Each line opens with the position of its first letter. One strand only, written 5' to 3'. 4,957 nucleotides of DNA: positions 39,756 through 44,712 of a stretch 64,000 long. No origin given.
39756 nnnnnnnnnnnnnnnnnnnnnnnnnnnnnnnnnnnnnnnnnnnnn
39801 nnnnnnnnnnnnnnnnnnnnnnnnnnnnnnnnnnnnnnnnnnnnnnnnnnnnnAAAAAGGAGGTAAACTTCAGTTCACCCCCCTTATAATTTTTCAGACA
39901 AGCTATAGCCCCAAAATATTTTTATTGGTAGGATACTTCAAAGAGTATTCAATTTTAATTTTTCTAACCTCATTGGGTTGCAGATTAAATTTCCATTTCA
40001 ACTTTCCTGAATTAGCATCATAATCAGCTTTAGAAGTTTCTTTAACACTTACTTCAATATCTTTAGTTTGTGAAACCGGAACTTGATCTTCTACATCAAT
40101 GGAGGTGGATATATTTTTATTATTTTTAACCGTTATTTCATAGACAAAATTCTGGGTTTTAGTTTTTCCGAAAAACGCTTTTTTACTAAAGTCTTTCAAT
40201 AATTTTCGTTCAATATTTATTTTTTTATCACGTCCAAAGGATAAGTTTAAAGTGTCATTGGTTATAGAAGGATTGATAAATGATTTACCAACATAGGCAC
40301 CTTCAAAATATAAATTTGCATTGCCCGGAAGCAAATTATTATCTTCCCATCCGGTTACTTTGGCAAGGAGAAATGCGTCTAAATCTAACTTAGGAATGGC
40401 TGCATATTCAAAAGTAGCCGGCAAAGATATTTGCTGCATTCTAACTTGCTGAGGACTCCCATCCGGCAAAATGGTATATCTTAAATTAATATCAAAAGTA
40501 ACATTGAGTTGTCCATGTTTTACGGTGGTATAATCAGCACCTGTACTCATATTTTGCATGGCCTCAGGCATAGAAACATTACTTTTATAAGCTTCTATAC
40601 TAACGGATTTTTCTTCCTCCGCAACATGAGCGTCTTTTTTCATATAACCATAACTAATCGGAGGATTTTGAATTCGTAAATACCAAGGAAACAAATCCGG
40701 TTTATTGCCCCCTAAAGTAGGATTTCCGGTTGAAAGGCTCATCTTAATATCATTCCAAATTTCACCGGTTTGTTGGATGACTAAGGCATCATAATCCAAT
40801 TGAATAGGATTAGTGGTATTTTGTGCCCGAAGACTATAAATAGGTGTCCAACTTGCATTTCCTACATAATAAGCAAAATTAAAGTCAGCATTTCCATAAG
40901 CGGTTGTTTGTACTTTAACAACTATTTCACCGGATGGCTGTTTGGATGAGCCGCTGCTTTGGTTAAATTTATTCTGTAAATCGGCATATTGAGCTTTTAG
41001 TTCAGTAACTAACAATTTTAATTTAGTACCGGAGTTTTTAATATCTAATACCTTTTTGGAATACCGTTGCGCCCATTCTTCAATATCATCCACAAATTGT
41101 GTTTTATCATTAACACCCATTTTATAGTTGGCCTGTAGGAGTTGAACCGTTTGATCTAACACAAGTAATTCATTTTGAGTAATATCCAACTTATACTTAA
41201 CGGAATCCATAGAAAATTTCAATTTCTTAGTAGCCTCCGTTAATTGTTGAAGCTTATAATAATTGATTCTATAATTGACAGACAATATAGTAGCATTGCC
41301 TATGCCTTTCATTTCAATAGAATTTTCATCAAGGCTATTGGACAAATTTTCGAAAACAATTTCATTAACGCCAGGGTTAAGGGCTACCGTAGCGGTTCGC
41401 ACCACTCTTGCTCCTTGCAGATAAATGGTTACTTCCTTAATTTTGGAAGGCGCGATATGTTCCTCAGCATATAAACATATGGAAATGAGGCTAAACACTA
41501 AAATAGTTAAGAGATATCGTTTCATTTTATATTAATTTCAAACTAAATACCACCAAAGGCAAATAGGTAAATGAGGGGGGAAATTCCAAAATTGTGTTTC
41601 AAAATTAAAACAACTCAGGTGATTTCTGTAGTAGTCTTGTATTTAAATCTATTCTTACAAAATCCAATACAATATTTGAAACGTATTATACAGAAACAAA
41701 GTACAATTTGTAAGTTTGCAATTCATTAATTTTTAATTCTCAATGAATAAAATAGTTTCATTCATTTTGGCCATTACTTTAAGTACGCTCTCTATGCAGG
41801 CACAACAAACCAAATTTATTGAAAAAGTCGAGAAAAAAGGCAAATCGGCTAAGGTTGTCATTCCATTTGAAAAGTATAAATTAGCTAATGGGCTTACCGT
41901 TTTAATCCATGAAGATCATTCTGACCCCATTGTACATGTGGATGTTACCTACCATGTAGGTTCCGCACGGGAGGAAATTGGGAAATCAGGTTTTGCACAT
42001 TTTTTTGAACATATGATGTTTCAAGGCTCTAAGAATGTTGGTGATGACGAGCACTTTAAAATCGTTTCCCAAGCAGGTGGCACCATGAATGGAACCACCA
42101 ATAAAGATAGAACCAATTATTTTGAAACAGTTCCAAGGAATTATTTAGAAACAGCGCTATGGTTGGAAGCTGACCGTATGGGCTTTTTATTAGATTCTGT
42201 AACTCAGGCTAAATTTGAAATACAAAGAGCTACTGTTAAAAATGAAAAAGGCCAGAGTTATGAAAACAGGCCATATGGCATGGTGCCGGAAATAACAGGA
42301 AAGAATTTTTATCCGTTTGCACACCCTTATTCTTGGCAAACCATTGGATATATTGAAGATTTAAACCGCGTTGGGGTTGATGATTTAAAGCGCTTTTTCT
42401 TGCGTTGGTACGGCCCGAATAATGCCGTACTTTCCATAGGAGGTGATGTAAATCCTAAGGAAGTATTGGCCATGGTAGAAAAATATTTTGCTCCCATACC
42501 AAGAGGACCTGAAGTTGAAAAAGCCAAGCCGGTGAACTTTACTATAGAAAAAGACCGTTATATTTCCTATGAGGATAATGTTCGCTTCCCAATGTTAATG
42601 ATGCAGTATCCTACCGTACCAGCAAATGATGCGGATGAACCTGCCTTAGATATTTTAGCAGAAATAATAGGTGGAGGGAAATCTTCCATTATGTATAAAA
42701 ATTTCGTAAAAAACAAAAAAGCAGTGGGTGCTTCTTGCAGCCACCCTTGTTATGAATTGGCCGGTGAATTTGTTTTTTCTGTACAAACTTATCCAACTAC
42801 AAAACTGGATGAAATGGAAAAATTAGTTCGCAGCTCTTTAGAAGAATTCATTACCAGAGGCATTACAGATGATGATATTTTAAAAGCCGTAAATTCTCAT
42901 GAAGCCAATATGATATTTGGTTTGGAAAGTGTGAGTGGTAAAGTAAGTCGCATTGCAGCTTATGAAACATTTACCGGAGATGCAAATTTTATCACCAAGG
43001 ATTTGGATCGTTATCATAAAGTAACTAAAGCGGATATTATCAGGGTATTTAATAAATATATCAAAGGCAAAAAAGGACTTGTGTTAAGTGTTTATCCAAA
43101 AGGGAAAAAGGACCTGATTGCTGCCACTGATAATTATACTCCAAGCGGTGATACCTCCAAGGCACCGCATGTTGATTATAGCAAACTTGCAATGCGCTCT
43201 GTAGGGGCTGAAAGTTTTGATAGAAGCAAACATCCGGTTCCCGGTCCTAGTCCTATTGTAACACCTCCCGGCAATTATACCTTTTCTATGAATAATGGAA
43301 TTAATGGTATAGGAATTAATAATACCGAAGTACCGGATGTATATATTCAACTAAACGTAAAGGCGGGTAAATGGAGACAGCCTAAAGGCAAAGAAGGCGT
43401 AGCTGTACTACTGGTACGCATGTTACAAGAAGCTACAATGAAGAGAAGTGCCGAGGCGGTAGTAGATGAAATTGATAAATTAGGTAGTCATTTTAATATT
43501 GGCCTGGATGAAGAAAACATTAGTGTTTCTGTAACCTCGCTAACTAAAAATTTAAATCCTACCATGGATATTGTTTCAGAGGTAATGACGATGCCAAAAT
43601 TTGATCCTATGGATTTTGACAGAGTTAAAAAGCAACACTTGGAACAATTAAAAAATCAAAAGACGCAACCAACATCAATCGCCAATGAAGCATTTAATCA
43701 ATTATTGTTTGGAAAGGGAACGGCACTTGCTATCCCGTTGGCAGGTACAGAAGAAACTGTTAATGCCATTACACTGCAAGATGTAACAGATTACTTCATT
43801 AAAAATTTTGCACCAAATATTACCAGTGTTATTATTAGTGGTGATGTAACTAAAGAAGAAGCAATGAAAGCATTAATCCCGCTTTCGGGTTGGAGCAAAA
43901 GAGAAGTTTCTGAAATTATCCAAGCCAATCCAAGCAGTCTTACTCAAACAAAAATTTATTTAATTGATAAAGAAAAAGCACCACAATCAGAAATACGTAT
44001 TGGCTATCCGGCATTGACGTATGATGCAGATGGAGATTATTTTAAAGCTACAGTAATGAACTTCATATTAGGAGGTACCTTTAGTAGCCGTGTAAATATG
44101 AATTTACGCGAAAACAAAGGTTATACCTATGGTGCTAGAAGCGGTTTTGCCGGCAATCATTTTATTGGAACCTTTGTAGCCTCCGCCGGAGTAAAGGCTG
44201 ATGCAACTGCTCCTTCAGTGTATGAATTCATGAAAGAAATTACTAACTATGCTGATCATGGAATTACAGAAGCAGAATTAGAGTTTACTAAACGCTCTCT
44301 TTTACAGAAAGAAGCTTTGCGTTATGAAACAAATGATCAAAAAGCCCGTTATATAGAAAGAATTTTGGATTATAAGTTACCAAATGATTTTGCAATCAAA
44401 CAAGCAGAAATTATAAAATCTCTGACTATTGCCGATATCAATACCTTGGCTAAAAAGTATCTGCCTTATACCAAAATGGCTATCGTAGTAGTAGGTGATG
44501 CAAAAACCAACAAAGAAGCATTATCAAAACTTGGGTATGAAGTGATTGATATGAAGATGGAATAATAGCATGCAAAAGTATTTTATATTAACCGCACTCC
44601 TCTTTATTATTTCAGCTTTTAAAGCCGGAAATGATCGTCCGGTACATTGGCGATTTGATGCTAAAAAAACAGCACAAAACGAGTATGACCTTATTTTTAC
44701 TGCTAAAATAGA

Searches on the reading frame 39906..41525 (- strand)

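Call 71: search_protein_families(library=pfam, proteins=[window:39906-41525:-], max_evalue=0.0001)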
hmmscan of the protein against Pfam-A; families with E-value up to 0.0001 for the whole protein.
window:39906-41525:- (540 aa): 2 families
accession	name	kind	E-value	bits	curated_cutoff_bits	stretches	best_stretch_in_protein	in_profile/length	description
PF13598.12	DUF4139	-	6.7e-58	196.2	31.8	1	216-532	2-204/205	Domain of unknown function (DUF4139)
PF13600.11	DUF4140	-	9.4e-20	71.3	27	1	32-130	1-98/98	N-terminal domain of unknown function (DUF4140)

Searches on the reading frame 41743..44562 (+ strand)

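Call 71: search_protein_families(library=pfam, proteins=[window:41743-44562:+], max_evalue=0.0001)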
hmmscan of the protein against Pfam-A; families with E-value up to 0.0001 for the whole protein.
window:41743-44562:+ (940 aa): 3 families
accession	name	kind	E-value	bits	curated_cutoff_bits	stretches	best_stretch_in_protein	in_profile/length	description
PF05193.26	Peptidase_M16_C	-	7.1e-62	208.9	23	2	212-384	4-179/181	Peptidase M16 inactive domain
PF00675.25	Peptidase_M16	-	3.5e-37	128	22.3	2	526-667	6-146/149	Insulinase (Peptidase family M16)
PF16187.10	Peptidase_M16_M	-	4.2e-05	23.2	29.7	1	530-655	150-271/284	Middle or third domain of peptidase_M16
